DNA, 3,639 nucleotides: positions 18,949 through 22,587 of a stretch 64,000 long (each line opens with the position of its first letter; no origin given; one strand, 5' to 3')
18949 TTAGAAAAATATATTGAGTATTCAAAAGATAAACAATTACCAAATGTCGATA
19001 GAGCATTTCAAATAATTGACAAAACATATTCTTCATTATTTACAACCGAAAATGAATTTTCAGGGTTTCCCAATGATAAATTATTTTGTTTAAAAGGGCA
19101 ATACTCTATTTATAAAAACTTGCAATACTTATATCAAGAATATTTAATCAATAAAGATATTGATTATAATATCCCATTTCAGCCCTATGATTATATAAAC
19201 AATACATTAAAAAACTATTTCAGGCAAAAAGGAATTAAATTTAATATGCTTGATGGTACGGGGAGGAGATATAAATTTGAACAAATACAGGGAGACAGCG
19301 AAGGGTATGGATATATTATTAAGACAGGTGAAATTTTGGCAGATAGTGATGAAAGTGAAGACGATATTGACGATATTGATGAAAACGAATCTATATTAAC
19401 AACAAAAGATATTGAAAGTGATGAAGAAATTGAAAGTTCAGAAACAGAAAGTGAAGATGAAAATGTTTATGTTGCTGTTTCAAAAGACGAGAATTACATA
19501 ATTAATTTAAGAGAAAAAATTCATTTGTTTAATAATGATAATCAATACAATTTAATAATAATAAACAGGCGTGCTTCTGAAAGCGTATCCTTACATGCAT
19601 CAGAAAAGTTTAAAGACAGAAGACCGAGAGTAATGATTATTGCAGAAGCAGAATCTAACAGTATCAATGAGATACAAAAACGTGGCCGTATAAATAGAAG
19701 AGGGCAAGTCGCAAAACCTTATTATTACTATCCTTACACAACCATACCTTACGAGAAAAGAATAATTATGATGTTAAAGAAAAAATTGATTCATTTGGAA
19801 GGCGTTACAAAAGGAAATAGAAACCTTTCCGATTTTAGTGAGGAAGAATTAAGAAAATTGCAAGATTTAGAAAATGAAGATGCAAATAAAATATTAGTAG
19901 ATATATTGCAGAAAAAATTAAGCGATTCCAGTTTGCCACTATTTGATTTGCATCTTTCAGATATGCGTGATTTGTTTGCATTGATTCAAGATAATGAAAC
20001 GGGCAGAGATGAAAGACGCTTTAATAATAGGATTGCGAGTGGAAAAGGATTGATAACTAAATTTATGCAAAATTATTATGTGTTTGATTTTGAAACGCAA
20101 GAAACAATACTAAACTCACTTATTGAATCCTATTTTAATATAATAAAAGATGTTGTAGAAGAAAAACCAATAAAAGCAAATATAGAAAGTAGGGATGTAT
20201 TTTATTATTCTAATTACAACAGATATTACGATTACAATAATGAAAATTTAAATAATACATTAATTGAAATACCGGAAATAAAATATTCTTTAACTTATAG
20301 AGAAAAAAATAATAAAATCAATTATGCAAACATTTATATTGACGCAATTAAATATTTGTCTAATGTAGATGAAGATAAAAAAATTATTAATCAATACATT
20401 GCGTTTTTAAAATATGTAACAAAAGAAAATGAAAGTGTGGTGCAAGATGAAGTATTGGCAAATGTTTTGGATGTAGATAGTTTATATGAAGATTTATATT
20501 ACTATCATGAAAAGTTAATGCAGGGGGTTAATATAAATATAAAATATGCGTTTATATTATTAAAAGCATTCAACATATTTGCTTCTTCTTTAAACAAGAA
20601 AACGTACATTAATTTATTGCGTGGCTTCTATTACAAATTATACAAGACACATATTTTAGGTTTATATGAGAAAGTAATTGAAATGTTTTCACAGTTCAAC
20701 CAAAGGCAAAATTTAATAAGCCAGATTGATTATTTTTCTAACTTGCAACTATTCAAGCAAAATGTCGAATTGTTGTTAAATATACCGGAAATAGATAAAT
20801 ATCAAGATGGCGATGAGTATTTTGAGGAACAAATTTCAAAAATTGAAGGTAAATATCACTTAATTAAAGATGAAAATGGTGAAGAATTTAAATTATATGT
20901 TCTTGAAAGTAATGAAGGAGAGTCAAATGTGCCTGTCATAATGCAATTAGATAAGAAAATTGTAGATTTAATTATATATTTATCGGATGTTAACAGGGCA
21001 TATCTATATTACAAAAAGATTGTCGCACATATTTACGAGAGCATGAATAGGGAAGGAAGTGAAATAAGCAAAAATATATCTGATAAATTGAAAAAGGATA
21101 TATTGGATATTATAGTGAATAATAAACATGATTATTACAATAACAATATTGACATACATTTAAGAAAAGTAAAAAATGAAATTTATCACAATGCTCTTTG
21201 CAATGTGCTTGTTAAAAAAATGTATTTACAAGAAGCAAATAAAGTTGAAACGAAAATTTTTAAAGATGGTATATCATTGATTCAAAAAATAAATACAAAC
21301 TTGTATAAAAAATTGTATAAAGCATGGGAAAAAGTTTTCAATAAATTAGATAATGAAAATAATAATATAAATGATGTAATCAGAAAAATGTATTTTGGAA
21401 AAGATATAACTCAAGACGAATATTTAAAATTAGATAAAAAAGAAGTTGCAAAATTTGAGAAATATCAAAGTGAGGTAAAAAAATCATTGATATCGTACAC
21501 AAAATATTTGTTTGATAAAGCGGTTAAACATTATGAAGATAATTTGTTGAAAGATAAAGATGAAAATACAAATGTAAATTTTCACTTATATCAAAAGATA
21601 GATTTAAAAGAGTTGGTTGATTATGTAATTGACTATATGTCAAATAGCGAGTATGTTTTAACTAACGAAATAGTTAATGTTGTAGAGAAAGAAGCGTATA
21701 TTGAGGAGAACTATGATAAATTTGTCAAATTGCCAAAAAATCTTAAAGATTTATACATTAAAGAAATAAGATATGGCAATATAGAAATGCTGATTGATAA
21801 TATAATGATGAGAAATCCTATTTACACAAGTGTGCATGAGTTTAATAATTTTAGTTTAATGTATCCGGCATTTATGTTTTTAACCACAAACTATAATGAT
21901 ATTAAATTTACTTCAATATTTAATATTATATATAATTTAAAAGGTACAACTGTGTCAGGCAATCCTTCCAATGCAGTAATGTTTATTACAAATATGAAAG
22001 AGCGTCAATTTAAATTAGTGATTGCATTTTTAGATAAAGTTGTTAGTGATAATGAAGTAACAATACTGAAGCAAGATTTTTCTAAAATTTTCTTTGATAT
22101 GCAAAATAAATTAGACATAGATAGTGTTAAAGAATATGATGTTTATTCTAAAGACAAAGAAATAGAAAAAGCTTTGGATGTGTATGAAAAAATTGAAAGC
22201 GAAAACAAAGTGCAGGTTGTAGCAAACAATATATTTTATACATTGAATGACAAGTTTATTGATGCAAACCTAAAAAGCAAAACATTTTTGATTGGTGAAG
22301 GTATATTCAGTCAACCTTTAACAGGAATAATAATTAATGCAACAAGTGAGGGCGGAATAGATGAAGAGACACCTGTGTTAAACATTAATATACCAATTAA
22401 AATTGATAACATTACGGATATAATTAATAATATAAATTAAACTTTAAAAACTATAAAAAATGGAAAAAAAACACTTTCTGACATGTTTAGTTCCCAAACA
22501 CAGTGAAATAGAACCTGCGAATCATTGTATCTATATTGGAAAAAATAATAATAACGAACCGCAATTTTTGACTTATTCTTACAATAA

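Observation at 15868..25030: Giant 2190-aa split SNF2/DExH-like helicase followed by an 856-aa partner of unknown function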

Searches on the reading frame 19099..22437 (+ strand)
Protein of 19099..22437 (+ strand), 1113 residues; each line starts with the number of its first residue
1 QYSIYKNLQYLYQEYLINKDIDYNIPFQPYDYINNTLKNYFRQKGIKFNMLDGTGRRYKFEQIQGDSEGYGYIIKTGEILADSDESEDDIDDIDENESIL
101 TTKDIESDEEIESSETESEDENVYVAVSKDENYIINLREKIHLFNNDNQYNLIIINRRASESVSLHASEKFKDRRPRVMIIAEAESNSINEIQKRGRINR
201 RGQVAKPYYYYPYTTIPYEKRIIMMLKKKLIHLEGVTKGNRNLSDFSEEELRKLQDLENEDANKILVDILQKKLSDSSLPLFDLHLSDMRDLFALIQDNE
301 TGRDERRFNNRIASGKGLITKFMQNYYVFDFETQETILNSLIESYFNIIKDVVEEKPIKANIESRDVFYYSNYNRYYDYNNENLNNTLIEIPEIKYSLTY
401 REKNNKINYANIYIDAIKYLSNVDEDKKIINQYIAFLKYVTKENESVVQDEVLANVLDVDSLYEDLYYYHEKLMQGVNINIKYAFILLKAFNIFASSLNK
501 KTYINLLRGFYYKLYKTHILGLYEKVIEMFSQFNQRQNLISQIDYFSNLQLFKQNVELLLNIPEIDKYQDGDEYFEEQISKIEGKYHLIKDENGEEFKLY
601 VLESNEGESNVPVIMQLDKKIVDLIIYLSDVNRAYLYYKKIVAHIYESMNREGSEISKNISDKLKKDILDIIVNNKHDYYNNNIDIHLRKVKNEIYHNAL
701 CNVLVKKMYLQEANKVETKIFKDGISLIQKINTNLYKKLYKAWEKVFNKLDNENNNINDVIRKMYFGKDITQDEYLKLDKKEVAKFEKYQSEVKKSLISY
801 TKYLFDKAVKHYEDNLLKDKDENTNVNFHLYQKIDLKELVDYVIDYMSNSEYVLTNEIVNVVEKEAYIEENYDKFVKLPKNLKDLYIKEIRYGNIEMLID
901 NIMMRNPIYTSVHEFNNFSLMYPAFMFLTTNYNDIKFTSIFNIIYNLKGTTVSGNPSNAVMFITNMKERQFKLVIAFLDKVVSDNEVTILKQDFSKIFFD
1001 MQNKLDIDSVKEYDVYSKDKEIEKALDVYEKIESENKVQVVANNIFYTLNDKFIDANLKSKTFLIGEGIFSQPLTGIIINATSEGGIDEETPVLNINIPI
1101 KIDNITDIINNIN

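Call 45: search_protein_representatives(protein=window:19099-22437:+)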
Query: 1113 residues. Proteins with E-value up to 0.001 (for the whole library): 1452; up to 1e-10: 421; up to 1e-30: 1. The best 150 are listed.
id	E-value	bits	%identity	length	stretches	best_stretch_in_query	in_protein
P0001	0.0e+00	2391.2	95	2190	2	1-1113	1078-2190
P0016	2.4e-22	95.4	43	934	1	131-289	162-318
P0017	4.1e-21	91.3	48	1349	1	131-279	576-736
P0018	1.4e-20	89.5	42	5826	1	140-283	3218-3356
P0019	3.3e-19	85.0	46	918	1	131-247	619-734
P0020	1.1e-18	83.3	43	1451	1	144-273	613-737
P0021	1.2e-18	83.2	40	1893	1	142-281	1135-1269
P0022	3.4e-18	81.6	46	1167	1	132-248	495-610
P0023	8.1e-18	80.4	47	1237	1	146-249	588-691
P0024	8.3e-18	80.3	51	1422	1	143-271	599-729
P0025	8.8e-18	80.2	35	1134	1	138-351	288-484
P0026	1.1e-17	79.9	41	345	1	140-271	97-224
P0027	1.7e-17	79.3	42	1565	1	143-263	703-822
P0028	1.9e-17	79.2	42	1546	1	146-309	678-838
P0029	1.9e-17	79.1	46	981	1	132-272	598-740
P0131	7.0e-14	67.3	44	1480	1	139-270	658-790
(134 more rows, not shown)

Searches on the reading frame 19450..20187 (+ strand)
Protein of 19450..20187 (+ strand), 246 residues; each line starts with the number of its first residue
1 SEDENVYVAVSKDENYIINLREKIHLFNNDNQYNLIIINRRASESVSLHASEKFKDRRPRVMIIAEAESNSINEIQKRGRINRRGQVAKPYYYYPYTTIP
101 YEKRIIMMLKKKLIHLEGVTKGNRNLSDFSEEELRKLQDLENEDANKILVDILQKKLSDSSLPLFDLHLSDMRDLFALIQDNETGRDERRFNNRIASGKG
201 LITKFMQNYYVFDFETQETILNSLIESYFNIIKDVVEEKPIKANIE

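Call 74: find_related_loci(query=A2, collection=genome_contigs, flank=10000)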
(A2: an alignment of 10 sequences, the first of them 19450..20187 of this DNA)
Query A2 (246 aa) in genome_contigs; peptide patterns used: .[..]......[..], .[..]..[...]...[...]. (x = any residue, [..] = any of these).
495 stretches matched a pattern; 473 encode a relative of the query (tblastn E <= 1e-3); the best 80 are kept; 80 distinct loci.
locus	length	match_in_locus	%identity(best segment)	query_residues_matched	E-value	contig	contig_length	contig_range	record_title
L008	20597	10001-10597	35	19-233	6e-27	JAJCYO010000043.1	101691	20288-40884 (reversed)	MAG: Flavobacteriales bacterium isolate OFTM342 OFTM342_42, whole genome shotgun sequence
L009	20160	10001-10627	32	21-233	3e-25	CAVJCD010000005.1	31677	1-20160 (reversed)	Tannerellaceae bacterium isolate H07616-L1_cleanbin_000060 genome assembly, contig: Spades_H07616-L1_contig_874, whole g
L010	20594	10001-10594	33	14-233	2e-25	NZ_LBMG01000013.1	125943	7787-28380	Kordia jejudonensis strain SSK3-3 contig13, whole genome shotgun sequence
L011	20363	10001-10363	44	1-128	2e-25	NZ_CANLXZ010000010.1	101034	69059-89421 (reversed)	Uncultured Nonlabens sp. isolate 3-981.fasta NODE_10, whole genome shotgun sequence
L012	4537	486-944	46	14-154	2e-25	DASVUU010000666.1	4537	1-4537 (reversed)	MAG TPA_asm: Cytophagaceae bacterium isolate SMAG_U3325 k141_349010, whole genome shotgun sequence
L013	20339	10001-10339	46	15-128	2e-25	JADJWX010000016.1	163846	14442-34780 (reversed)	MAG: Lewinellaceae bacterium isolate Kalu_18-Q3-R12-55_BATAC.22 tig00004950-10-1631110, whole genome shotgun sequence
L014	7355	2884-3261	43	29-158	4e-25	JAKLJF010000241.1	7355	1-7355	MAG: Thermoanaerobaculia bacterium isolate MAG.385 MAG.385-NODE_241_length_7355_cov_3.567189, whole genome shotgun seque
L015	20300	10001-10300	50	29-128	4e-25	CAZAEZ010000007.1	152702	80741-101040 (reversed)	MAG TPA_asm: uncultured Saprospiraceae bacterium isolate SRP329715_co2_243 genome assembly, contig: NODE_198_length_1527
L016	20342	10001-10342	46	14-128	1e-25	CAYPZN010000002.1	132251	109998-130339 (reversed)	MAG TPA_asm: uncultured Crocinitomix sp. isolate SRP065251_co1_38 genome assembly, contig: NODE_40_length_132251_cov_5.9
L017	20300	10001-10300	50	29-128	6e-25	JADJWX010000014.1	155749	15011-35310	MAG: Lewinellaceae bacterium isolate Kalu_18-Q3-R12-55_BATAC.22 tig00004517-10-1567840, whole genome shotgun sequence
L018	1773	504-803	50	29-128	4e-25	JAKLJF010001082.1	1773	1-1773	MAG: Thermoanaerobaculia bacterium isolate MAG.385 MAG.385-NODE_1082_length_1773_cov_2.272406, whole genome shotgun sequ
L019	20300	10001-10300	50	29-128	7e-25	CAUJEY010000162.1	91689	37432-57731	MAG: Bacteroidota bacterium isolate KLAP56 genome assembly, contig: KLAP56_567573, whole genome shotgun sequence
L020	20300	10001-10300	50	29-128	7e-25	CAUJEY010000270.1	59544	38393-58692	MAG: Bacteroidota bacterium isolate KLAP56 genome assembly, contig: KLAP56_674507, whole genome shotgun sequence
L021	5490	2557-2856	50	29-128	8e-25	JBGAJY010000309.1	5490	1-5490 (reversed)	MAG: Saprospiraceae bacterium isolate MAG_MBR_H10.2 MBRH10-2_opera_contig_44878, whole genome shotgun sequence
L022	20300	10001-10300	50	29-128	8e-25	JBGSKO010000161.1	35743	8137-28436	MAG: Saprospiraceae bacterium isolate JTS-AC182 k141_610221, whole genome shotgun sequence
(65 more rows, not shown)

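Call 105: find_related_loci(query=A2, collection=viral_contigs, flank=10000)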
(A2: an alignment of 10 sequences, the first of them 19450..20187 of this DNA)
Query A2 (246 aa) in viral_contigs; peptide patterns used: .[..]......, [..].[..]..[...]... (x = any residue, [..] = any of these).
146 stretches matched a pattern; 115 encode a relative of the query (tblastn E <= 1e-3); the best 80 are kept; 80 distinct loci.
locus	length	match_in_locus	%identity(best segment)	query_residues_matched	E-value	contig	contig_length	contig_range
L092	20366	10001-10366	43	27-153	1e-24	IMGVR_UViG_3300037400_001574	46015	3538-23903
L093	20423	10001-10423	38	21-166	2e-24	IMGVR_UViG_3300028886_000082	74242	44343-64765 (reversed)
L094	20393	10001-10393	41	21-153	2e-24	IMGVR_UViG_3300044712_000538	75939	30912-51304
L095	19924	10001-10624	31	22-246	2e-24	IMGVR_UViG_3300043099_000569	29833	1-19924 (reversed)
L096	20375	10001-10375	40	29-157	9e-24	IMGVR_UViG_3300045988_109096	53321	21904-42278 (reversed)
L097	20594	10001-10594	33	27-235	1e-23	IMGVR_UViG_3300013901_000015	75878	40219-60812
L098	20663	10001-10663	30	21-243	1e-23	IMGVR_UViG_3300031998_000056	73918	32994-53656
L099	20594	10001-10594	32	27-235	2e-23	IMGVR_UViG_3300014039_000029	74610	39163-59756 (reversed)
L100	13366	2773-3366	32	27-235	2e-23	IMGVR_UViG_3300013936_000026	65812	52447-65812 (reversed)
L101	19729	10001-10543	32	29-228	7e-23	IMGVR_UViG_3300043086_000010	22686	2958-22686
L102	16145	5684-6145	38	3-157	1e-22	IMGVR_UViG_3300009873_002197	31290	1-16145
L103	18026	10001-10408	40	18-154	2e-22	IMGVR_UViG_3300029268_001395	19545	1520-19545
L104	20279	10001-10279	46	27-120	4e-22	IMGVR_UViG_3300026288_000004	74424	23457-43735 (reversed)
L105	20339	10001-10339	44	18-127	7e-22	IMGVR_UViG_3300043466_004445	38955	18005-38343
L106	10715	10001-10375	40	29-157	1e-21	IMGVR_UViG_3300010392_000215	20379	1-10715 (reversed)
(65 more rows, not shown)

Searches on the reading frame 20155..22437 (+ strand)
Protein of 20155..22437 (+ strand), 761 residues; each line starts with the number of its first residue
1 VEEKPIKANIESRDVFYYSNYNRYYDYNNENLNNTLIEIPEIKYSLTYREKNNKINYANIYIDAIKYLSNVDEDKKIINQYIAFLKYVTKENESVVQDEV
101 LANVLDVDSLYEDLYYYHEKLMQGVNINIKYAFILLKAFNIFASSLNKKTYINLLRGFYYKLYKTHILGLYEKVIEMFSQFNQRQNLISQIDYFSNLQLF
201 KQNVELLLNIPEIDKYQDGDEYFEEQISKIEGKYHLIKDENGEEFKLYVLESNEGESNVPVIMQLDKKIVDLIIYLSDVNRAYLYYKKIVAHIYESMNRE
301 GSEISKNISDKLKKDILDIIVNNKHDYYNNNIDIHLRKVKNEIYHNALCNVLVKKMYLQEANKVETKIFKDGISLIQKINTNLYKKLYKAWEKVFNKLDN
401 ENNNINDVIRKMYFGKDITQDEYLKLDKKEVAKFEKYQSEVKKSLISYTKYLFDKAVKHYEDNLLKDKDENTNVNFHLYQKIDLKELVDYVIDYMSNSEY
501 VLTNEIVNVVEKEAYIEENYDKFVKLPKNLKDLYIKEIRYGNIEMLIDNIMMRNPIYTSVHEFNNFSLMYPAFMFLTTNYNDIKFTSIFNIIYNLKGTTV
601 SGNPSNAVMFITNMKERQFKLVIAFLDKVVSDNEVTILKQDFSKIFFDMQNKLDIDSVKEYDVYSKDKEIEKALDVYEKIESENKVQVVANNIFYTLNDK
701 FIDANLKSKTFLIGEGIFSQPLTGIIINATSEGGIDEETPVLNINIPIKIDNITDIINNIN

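Call 65: predict_structure(protein=window:20155-22437:+)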
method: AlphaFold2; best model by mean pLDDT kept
length: 761 residues; sequences in the alignment: 1
mean_pLDDT: 32.1   pTM: 0.19
mean pLDDT of the five models: 32.1, 28.8, 27.9, 27.6, 27.0
residues with pLDDT >= 90: 0; 70-90: 0; 50-70: 6; < 50: 755
segments of 3 or more residues with pLDDT < 50: 1-400, 405-424, 426-428, 430-761
pLDDT, mean of each block of 10 residues (from residue 1): 24 25 24 25 22 29 31 35 35 31 32 38 32 40 38 41 34 38 33 31 30 33 34 32 31 31 29 28 34 39 39 37 30 27 29 29 31 32 37 41 49 38 47 45 38 35 32 26 31 30 28 31 33 31 31 26 30 33 31 30 29 34 32 29 32 29 29 32 27 27 27 25 25 31 27 32 31
secondary structure, 60 per line:
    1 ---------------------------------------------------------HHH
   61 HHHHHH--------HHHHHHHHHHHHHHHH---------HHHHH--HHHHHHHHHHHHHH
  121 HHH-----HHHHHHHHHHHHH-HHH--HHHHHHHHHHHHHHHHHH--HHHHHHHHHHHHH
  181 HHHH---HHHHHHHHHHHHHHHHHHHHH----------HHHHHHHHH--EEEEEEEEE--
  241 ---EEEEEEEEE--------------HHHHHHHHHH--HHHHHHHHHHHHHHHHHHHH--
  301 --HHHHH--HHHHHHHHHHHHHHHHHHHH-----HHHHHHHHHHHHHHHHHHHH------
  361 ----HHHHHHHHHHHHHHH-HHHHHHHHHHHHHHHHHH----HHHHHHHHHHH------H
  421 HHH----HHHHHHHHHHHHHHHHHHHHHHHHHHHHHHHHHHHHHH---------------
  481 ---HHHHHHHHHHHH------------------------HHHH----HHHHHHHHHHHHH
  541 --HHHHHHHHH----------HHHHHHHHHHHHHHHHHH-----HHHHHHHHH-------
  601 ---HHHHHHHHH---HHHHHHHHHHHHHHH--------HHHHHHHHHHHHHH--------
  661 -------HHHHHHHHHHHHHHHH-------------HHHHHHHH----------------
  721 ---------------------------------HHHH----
elements in order (helices of 4 or more, strands of 3 or more residues): H58-66 H75-90 H100-104 H107-123 H129-141 H148-165 H168-184 H188-208 H219-227 E230-238 E244-252 H267-276 H279-298 H303-307 H310-329 H335-354 H365-379 H381-398 H403-413 H420-423 H428-465 H484-495 H520-523 H528-540 H543-551 H562-579 H585-593 H604-612 H616-630 H639-652 H668-683 H697-704 H754-757
